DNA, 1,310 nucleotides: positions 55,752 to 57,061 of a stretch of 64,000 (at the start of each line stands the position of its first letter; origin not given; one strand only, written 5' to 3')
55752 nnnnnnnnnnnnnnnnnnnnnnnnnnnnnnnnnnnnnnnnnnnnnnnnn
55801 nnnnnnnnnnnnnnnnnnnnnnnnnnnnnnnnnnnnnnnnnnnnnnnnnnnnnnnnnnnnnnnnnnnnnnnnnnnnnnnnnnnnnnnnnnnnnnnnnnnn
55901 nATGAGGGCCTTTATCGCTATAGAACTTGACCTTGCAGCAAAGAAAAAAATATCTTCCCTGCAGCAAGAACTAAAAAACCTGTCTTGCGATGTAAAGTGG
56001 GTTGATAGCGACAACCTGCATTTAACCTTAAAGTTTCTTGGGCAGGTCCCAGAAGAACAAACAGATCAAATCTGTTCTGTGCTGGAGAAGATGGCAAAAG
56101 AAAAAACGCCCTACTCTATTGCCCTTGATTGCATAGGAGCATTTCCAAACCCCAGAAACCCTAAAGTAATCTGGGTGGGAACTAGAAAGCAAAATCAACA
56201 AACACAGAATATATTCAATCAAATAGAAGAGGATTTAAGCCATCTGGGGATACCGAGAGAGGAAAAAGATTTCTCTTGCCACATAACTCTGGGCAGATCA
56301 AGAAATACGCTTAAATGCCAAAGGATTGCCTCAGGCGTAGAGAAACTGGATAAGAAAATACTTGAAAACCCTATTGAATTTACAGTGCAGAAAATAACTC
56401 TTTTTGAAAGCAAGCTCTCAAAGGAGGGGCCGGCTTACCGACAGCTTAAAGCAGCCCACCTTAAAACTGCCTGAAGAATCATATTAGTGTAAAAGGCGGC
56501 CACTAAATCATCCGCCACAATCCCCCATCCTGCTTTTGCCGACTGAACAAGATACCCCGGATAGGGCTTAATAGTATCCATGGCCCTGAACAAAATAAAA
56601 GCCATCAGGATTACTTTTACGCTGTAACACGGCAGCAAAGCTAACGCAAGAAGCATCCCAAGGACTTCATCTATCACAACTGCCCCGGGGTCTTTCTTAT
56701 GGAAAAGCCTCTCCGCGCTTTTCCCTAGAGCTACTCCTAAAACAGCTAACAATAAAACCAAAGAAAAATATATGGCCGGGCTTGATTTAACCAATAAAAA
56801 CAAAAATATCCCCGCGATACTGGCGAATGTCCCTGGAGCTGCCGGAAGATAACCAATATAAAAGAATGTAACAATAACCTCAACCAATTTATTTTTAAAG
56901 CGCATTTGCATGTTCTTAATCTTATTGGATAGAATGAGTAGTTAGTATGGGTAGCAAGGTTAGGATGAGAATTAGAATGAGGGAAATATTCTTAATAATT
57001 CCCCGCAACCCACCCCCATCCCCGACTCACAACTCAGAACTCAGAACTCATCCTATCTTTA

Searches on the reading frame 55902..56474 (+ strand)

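Call 82: search_protein_families(library=pfam, max_evalue=0.001, proteins=[window:55902-56474:+])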
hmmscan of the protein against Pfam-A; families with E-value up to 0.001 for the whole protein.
window:55902-56474:+ (190 aa): 3 families
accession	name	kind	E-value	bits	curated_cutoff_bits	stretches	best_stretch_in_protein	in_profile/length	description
PF02834.22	LigT_PEase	-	1.6e-31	108.8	23.3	2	12-91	6-87/87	LigT like Phosphoesterase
PF13563.12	2_5_RNA_ligase2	-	2.5e-12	47.5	27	1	25-169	13-147/152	2'-5' RNA ligase superfamily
PF10469.15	AKAP7_NLS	-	1.6e-09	38.4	24.4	1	13-173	14-188/208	AKAP7 2'5' RNA ligase-like domain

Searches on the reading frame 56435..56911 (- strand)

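Call 82: search_protein_families(library=pfam, max_evalue=0.001, proteins=[window:56435-56911:-])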
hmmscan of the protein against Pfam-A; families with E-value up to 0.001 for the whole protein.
window:56435-56911:- (158 aa): 1 family
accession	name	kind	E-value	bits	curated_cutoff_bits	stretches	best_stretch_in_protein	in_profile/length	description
PF04608.18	PgpA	-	5.7e-37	127.2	28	1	12-149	1-140/141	Phosphatidylglycerophosphatase A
